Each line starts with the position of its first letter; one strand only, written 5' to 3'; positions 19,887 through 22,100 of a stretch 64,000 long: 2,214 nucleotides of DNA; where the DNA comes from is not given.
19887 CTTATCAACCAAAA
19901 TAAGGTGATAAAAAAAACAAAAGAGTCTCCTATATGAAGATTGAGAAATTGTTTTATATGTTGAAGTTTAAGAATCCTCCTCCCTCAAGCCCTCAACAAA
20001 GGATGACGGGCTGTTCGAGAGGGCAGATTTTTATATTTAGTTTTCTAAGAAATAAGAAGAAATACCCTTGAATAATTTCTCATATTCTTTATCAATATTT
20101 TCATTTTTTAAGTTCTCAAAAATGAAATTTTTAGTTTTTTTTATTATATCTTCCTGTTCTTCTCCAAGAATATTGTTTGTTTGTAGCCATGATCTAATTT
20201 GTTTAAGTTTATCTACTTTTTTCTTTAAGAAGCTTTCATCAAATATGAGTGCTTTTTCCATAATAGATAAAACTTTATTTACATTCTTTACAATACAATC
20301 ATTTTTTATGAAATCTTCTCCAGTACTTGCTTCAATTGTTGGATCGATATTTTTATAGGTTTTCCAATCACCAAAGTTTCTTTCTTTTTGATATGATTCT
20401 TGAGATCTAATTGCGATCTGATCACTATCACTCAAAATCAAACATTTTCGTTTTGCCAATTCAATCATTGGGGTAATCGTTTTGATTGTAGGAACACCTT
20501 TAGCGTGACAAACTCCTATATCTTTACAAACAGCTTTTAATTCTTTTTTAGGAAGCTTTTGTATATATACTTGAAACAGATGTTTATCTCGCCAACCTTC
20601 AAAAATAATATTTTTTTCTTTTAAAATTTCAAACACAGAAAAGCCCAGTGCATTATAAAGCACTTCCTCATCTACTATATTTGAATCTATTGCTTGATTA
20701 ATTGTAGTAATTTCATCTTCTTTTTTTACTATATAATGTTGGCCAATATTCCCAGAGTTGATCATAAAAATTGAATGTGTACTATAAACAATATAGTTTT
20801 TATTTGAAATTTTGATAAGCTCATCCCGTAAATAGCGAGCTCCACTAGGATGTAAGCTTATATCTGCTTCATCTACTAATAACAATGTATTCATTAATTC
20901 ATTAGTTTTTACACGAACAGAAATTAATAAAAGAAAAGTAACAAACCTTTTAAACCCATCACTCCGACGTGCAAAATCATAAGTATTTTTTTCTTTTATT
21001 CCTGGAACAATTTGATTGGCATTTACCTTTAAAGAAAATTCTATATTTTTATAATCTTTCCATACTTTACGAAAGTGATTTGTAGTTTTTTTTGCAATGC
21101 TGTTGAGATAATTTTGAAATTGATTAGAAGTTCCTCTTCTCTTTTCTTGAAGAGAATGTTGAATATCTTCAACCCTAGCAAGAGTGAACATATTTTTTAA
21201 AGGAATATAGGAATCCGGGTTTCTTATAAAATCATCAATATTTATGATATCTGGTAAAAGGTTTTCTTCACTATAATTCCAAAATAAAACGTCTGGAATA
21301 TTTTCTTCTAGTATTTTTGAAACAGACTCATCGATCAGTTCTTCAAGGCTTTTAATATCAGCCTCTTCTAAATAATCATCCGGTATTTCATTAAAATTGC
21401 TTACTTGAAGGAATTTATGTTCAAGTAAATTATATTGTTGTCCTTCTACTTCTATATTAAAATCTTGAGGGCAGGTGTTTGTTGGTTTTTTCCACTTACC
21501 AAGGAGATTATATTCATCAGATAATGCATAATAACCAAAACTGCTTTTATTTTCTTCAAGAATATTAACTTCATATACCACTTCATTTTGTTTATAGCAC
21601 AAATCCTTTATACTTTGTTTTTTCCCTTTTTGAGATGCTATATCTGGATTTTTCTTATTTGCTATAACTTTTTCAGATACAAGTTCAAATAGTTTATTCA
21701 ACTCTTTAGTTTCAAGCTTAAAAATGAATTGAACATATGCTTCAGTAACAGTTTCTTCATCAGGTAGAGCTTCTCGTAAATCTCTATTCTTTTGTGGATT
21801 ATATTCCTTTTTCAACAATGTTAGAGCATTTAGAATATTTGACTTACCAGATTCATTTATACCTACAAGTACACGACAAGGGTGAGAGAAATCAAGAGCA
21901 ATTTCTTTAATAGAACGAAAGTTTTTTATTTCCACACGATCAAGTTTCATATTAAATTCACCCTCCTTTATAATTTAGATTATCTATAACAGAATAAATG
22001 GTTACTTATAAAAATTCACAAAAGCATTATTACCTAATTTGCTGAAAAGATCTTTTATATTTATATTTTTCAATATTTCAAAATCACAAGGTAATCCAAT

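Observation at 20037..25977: Four-gene operon (XRE HTH, nuclease-SF2 helicase, short methyltransferase, OLD nuclease): candidate composite defence module that matches no named system I know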

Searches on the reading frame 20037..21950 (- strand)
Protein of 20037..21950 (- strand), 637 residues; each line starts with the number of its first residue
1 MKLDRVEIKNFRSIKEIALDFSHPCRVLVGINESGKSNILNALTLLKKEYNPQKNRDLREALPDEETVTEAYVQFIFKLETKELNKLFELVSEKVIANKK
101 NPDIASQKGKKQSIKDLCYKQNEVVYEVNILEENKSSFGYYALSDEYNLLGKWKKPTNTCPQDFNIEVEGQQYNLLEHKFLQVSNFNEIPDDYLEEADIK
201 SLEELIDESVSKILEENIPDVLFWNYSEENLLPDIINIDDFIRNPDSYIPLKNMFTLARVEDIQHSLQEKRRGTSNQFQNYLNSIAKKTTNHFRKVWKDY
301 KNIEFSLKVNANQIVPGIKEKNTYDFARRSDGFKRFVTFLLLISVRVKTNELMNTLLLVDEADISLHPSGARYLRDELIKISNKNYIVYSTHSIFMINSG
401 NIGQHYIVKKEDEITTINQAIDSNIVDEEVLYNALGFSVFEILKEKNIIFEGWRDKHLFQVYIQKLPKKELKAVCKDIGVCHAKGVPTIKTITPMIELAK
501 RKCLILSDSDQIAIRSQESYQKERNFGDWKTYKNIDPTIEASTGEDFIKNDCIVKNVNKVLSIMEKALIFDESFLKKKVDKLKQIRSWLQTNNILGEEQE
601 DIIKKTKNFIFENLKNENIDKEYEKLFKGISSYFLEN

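Call 4: search_protein_families(library=pfam, proteins=[window:20037-21950:-], max_evalue=0.01)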
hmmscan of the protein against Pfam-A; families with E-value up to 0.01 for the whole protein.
window:20037-21950:- (637 aa): 7 families
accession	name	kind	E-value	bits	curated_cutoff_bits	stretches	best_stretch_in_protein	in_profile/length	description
PF13175.12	AAA_15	-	2.1e-24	87.3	32.1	1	1-397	1-374/374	AAA ATPase domain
PF13304.12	AAA_21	-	5.3e-11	43.6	27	2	290-397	200-303/304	AAA domain, putative AbiEii toxin, Type IV TA system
PF02463.25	SMC_N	-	1.6e-10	41.3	40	1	3-393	2-199/220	RecF/RecN/SMC N terminal domain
PF13476.12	AAA_23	-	2.4e-08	35.3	27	1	5-205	1-176/201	AAA domain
PF11398.14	DUF2813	-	3.3e-07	30.5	21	1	1-83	1-84/372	Protein of unknown function (DUF2813)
PF20469.4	OLD-like_TOPRIM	-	7.8e-05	23.6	23.2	1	446-510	5-67/67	Overcoming lysogenization defect protein-like, TOPRIM domain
PF13514.12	AAA_27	-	0.00021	21.4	22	1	1-45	1-48/206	AAA domain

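Call 5: search_protein_families(library=padloc, proteins=[window:20037-21950:-], max_evalue=0.01)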
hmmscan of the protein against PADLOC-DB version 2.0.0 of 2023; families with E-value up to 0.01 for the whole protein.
window:20037-21950:- (637 aa): 83 families (the best 25 are shown)
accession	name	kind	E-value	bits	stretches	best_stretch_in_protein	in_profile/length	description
PDLC02358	Old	-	5.7e-32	109.2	2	332-580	259-517/578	Old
PDLC02979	AriA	-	2.9e-26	91.1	1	1-397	1-373/373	-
PDLC04178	HEC-01A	-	3.7e-22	76.9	2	263-419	205-355/399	-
PDLC04175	HEC-01A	-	1.3e-19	68.4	2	2-52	5-54/363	-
PDLC00278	PtuA1|PtuA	-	4.4e-18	63.8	2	1-51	1-51/436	AAA ATPase domain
PDLC00277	PtuA1|PtuA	-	7.1e-16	56.4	2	1-51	1-51/423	AAA ATPase domain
PDLC02335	AbiLi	-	7.7e-16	56.1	1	3-422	50-264/326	AbiLi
PDLC00070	GajA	-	6.6e-15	52.7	2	1-60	1-59/596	AAA ATPase domain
PDLC04177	HEC-01A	-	2.2e-14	51.3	2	278-400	224-343/393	-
PDLC04135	mad3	-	2.3e-14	51.7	1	2-418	1-348/374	mads_3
PDLC00267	PtuA1|PtuA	-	4.1e-14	50.5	2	1-45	1-45/438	AAA ATPase domain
PDLC00271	PtuA1|PtuA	-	7.4e-14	50.1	1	1-428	1-355/421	AAA ATPase domain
PDLC02915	ATPase-Toprim_I-B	-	9.2e-14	49.1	2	1-92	1-84/623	-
PDLC00102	GajA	-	9.4e-14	48.7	2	1-141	1-134/532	AAA ATPase domain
PDLC00290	PtuA1|PtuA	-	1.6e-13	48.8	2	1-130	1-129/414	AAA ATPase domain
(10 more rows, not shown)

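Call 6: search_protein_families(library=ncbifam, proteins=[window:20037-21950:-], max_evalue=0.01)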
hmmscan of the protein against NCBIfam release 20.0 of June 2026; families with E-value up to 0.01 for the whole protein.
window:20037-21950:- (637 aa): 8 families
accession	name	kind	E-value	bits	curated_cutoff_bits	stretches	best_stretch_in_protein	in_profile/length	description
NF047739.1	antiphage_MADS3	equivalog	1.4e-08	34.3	420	1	4-172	3-158/427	methylation-associated defense system AAA family ATPase MAD3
TIGR00611.2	recf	equivalog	2e-08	33.8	172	1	4-86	2-83/339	DNA replication/repair protein RecF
NF038234.1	retron_eff_Eco8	equivalog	6.3e-07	28.4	250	1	1-57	1-57/679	retron Eco8 family effector endonuclease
NF041760.1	PtuA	equivalog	1.8e-06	27.2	500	1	1-44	50-93/524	retron Ec78 anti-phage system effector ATPase PtuA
NF002572.0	PRK02224.1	equivalog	2e-06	26.4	1087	1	1-43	1-43/888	DNA double-strand break repair ATPase Rad50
NF041035.1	Rad50_Halo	equivalog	0.00017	20.1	1000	1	1-43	1-43/883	DNA double-strand break repair ATPase Rad50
TIGR00634.1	recN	equivalog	0.0016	17.4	407.85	0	3-49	2-48/563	DNA repair protein RecN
NF010680.0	PRK14079.1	equivalog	0.0021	17.1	386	1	1-45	1-45/349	recombination protein F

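Call 17: search_solved_structures(query=window:20037-21950:-, max_evalue=0.01)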
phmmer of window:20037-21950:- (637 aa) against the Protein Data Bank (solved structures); distinct sequences matched with E-value up to 0.01: 11.
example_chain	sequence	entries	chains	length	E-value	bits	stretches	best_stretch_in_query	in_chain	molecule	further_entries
3qkr_A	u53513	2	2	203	8.7e-07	31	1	1-80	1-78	DNA double-strand break repair rad50 ATPase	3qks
1ii8_A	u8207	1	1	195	1.7e-06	30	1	1-80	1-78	Rad50 ABC-ATPase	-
1us8_A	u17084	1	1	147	1.9e-06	29.9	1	1-80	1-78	DNA DOUBLE-STRAND BREAK REPAIR RAD50 ATPASE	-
1f2t_A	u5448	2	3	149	1.9e-06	29.9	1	1-80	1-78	RAD50 ABC-ATPASE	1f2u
3qku_A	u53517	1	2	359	8.7e-06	27.7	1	1-80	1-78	DNA double-strand break repair rad50 ATPase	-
4nck_A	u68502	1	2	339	9.5e-06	27.6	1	1-80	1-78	DNA double-strand break repair Rad50 ATPase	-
4nci_A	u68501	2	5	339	9.5e-06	27.6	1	1-80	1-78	DNA double-strand break repair Rad50 ATPase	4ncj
3qkt_A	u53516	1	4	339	9.5e-06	27.6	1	1-80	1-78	DNA double-strand break repair rad50 ATPase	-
4nch_A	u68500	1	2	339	9.5e-06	27.6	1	1-80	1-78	DNA double-strand break repair Rad50 ATPase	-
6p74_A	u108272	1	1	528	1.3e-05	27.1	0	3-50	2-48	Putative ATP-dependent endonuclease of the OLD family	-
8ee4_A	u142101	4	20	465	0.0018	20.1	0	1-45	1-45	PtuA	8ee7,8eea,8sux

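Call 32: find_homologous_proteins(query=window:20037-21950:-, max_evalue=1e-10)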
Query window:20037-21950:- (637 aa): 1628 proteins with E <= 1e-10 among 8000 candidates; the best 120 are listed.
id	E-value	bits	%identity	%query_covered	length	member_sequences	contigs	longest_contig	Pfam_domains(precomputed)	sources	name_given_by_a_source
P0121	0.0e+0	1405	100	100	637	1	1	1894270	PF11398.15,PF13175.13,PF13476.13,PF02463.26,PF13304.13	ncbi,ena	-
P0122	0.0e+0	1078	77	100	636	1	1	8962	PF20469.5,PF11398.15,PF13175.13,PF13476.13,PF02463.26,PF13304.13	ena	-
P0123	3.9e-287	972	70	100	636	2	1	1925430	PF11398.15,PF13175.13,PF13476.13,PF02463.26,PF13304.13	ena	-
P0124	1.4e-269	914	67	100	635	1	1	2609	PF11398.15,PF13175.13,PF13476.13,PF02463.26,PF13304.13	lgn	-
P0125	1.0e-254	865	63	100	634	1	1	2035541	PF11398.15,PF13175.13,PF02463.26,PF13304.13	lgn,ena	-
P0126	1.1e-250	851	61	99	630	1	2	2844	PF11398.15,PF13175.13,PF13476.13,PF02463.26,PF13304.13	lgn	-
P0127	1.4e-248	845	62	99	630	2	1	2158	PF11398.15,PF13175.13,PF13476.13,PF02463.26,PF13304.13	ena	-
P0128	4.0e-248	843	60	99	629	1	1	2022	PF11398.15,PF13514.13,PF13175.13,PF13476.13,PF02463.26,PF13304.13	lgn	-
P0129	3.5e-247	840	60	99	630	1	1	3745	PF11398.15,PF13175.13,PF13476.13,PF02463.26,PF13304.13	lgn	-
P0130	1.2e-246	838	61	99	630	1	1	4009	PF11398.15,PF13175.13,PF13476.13,PF02463.26,PF13304.13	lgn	-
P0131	4.1e-246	836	60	99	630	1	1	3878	PF11398.15,PF13175.13,PF13476.13,PF02463.26,PF13304.13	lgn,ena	-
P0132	1.0e-245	835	61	99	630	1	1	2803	PF11398.15,PF13175.13,PF13476.13,PF02463.26,PF13304.13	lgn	-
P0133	2.6e-244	830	61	99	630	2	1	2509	PF11398.15,PF13175.13,PF13476.13,PF02463.26,PF13304.13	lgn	-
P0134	5.3e-243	826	60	99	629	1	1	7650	PF11398.15,PF13175.13,PF13476.13,PF02463.26,PF13304.13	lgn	-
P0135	8.5e-242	822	60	100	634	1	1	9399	PF11398.15,PF13175.13,PF13476.13,PF02463.26,PF13304.13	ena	-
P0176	2.6e-232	791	57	99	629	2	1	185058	PF11398.15,PF13175.13,PF13476.13,PF02463.26,PF13304.13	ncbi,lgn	-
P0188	1.2e-230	785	56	99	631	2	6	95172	PF11398.15,PF13175.13,PF13476.13,PF02463.26,PF13304.13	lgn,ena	-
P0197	3.3e-229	781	57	100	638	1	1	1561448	PF20469.5,PF13175.13,PF13476.13,PF02463.26,PF13304.13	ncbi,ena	-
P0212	5.3e-227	773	58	99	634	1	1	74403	PF11398.15,PF13175.13,PF13476.13,PF02463.26,PF13304.13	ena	-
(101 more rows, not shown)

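Call 33: find_encoding_contigs(protein=P0123, flank=6000, max_places=2)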
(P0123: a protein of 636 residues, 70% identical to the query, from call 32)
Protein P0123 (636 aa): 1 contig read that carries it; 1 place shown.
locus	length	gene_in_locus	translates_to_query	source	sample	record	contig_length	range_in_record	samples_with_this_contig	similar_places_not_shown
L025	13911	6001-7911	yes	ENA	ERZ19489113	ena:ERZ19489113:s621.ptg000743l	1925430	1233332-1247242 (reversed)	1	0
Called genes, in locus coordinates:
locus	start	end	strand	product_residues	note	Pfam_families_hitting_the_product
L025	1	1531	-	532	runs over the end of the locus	-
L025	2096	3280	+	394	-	PF00009:GTP_EFTU, PF03144:GTP_EFTU_D2, PF03143:GTP_EFTU_D3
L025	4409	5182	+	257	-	-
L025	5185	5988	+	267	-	PF01170:UPF0020 (faint), PF02086:MethyltransfD12 (faint), PF13847:Methyltransf_31 (faint), PF01555:N6_N4_Mtase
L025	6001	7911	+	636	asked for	PF02463:SMC_N, PF11398:DUF2813 (weak), PF13175:AAA_15, PF13476:AAA_23, PF13304:AAA_21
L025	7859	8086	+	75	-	PF08238:Sel1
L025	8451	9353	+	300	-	PF00702:Hydrolase (faint), PF12710:HAD (faint)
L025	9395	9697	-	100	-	PF13412:HTH_24 (faint), PF13744:HTH_37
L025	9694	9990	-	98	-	-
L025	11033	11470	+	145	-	PF05618:RimB-like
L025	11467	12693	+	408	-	PF18030:Rimk_N, PF14397:ATPgrasp_ST (faint), PF02655:ATP-grasp_3, PF08443:RimK, PF02955:GSH-S_ATP, PF07478:Dala_Dala_lig_C (faint), PF02080:TrkA_C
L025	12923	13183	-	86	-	-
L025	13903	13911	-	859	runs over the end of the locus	PF00133:tRNA-synt_1, PF01921:tRNA-synt_1f (faint), PF01406:tRNA-synt_1e (faint), PF09334:tRNA-synt_1g, PF08264:Anticodon_1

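Call 34: find_encoding_contigs(protein=P0125, flank=6000, max_places=2)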
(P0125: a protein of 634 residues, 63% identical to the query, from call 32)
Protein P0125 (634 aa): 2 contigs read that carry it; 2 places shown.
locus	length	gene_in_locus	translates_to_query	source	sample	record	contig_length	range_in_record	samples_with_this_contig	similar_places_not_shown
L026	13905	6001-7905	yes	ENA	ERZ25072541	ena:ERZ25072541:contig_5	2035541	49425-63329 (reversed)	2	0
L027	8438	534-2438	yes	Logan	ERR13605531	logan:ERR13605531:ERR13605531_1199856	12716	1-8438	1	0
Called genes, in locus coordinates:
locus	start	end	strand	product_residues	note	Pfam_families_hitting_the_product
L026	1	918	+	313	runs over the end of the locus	PF00158:Sigma54_activat, PF14532:Sigma54_activ_2, PF25601:AAA_lid_14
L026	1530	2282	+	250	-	PF12686:DUF3800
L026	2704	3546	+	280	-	PF08401:ArdcN, PF18818:MPTase-PolyVal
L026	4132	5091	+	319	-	PF14355:Abi_C (weak)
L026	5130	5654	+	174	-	PF04326:SLFN_AlbA_2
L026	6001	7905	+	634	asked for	PF02463:SMC_N, PF11398:DUF2813, PF13175:AAA_15, PF13304:AAA_21 (weak)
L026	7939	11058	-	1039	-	PF04313:HSDR_N, PF04851:ResIII, PF18766:SWI2_SNF2, PF22679:T1R_D3-like, PF11867:T1RH-like_C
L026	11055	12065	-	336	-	PF13310:Virulence_RhuM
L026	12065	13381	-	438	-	PF01420:Methylase_S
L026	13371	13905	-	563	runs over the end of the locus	PF12161:HsdM_N, PF02384:N6_Mtase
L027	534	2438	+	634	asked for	PF02463:SMC_N, PF11398:DUF2813, PF13175:AAA_15, PF13304:AAA_21 (weak)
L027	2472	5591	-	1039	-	PF04313:HSDR_N, PF04851:ResIII, PF18766:SWI2_SNF2, PF22679:T1R_D3-like, PF11867:T1RH-like_C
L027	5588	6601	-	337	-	PF13310:Virulence_RhuM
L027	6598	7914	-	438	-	PF01420:Methylase_S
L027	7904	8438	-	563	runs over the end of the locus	PF12161:HsdM_N, PF02384:N6_Mtase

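Call 35: find_encoding_contigs(protein=P0176, flank=6000, max_places=2)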
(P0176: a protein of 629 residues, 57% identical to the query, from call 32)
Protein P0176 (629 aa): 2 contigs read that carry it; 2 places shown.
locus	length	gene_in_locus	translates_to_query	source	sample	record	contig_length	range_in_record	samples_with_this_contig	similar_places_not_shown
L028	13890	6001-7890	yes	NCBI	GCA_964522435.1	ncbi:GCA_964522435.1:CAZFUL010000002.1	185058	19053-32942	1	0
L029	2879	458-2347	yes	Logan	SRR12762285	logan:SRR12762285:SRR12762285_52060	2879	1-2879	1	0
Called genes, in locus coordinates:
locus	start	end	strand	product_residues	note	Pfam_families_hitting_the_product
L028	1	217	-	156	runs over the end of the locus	PF01569:PAP2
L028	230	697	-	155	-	PF01252:Peptidase_A8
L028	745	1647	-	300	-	PF01545:Cation_efflux, PF16916:ZT_dimer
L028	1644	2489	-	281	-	PF00246:Peptidase_M14, PF24827:AstE_AspA_cat (weak)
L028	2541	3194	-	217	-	PF13623:SurA_N_2 (weak), PF13624:SurA_N_3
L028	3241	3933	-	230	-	PF13462:Thioredoxin_4, PF01323:DSBA, PF13743:Thioredoxin_5 (weak)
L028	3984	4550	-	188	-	-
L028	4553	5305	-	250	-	PF13098:Thioredoxin_2 (weak), PF13462:Thioredoxin_4, PF01323:DSBA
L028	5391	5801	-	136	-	-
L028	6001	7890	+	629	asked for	PF02463:SMC_N, PF11398:DUF2813 (faint), PF13175:AAA_15, PF13476:AAA_23, PF13304:AAA_21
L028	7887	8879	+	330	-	PF13289:SIR2_2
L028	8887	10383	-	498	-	PF02646:RmuC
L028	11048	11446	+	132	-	PF07237:DUF1428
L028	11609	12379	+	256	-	-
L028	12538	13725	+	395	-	-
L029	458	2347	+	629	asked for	PF02463:SMC_N, PF11398:DUF2813 (faint), PF13175:AAA_15, PF13476:AAA_23, PF13304:AAA_21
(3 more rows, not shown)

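Call 66: find_encoding_contigs(protein=P0122, flank=5000, max_places=1)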
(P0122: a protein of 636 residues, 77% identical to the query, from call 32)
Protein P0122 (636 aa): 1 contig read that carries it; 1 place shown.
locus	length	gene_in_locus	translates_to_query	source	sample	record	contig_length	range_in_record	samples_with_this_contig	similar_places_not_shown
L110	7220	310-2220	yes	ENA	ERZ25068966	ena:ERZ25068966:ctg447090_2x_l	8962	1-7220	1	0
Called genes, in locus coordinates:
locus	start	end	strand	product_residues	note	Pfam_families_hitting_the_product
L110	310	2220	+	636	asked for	PF02463:SMC_N, PF11398:DUF2813 (weak), PF13175:AAA_15, PF13476:AAA_23, PF13304:AAA_21 (faint), PF20469:OLD-like_TOPRIM (weak)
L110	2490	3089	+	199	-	PF13338:AbiEi_4 (weak)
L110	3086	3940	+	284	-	PF08843:AbiEii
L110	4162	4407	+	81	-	-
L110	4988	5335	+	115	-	PF12728:HTH_17 (weak)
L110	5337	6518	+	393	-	PF00589:Phage_integrase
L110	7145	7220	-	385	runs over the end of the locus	-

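Call 67: find_encoding_contigs(protein=P0197, flank=5000, max_places=1)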
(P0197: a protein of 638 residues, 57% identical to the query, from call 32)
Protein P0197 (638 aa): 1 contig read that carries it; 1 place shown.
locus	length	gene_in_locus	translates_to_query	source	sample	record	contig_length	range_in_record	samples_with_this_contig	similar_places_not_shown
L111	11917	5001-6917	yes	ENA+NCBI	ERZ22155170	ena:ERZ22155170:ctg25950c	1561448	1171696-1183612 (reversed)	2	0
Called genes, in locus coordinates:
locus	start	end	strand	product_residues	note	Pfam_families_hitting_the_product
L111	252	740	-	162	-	PF14367:DUF4411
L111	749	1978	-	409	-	PF06114:Peptidase_M78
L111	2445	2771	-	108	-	-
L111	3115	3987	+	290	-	-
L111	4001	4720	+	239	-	PF07505:DUF5131, PF17338:GP88 (weak)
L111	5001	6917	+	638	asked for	PF02463:SMC_N, PF13175:AAA_15, PF13476:AAA_23, PF13304:AAA_21 (weak), PF20469:OLD-like_TOPRIM (weak)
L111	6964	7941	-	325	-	PF02481:DNA_processg_A, PF18306:LDcluster4 (weak)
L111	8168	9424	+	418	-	PF00145:DNA_methylase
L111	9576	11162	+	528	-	PF13589:HATPase_c_3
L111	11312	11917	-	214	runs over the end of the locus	-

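Call 68: find_encoding_contigs(protein=P0188, flank=5000, max_places=1)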
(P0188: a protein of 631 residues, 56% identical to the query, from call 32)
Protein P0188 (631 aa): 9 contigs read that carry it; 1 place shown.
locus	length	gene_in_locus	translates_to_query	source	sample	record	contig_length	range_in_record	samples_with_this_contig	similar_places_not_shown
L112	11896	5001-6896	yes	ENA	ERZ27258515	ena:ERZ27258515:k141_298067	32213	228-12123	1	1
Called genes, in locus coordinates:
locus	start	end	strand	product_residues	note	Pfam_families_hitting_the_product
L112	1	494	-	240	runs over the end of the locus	?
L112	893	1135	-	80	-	-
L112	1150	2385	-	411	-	PF00082:Peptidase_S8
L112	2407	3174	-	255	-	-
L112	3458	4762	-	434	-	PF10412:TrwB_AAD_bind (weak), PF12696:TraG-D_C (faint)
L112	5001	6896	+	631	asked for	PF02463:SMC_N, PF11398:DUF2813 (faint), PF13175:AAA_15, PF13476:AAA_23, PF13304:AAA_21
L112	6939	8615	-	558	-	PF00239:Resolvase, PF07508:Recombinase, PF13408:Zn_ribbon_recom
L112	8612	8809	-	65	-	-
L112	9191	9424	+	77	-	-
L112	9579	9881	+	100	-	-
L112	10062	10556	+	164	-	-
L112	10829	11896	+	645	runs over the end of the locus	PF07695:7TMR-DISM_7TM, PF07730:HisKA_3, PF02518:HATPase_c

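Call 69: find_encoding_contigs(protein=P0212, flank=5000, max_places=1)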
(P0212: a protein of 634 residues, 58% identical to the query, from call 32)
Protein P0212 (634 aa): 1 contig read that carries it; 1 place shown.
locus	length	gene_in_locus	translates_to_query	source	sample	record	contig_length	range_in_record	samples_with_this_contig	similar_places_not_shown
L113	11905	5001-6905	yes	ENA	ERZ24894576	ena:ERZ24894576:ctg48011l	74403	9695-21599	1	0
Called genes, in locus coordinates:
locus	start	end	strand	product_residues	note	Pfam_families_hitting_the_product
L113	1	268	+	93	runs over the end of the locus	-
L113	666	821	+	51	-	-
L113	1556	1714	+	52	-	-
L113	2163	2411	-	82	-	-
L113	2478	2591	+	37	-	-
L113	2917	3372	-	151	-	PF13635:DUF4143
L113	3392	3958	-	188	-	PF13173:AAA_14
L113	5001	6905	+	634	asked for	PF02463:SMC_N, PF11398:DUF2813 (weak), PF13175:AAA_15, PF13476:AAA_23 (weak), PF13304:AAA_21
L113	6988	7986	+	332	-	PF00004:AAA, PF13671:AAA_33 (weak), PF20720:nSTAND3 (faint)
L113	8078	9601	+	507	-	PF00082:Peptidase_S8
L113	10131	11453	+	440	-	PF00078:RVT_1, PF08388:GIIM (weak)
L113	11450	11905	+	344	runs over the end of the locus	PF00082:Peptidase_S8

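Call 85: search_dna_similar(query=window:20037-21950:-, collection=phages, mode=protein, max_rows=10)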
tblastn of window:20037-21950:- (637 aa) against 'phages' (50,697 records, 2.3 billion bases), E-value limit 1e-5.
Records with a match: 1; places in all: 1; records where one place covers at least 80% of the query: 0.
Best place of each record, by identity: <60% 1.
By first word of the organism name: Bacteriophage 1.
By host as written in the record: - 1.
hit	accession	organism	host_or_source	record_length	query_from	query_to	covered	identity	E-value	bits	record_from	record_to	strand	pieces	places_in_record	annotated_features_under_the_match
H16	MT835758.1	Bacteriophage sp.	human fecal samples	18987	282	594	49%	24.6%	2e-6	57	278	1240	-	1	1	record has no annotation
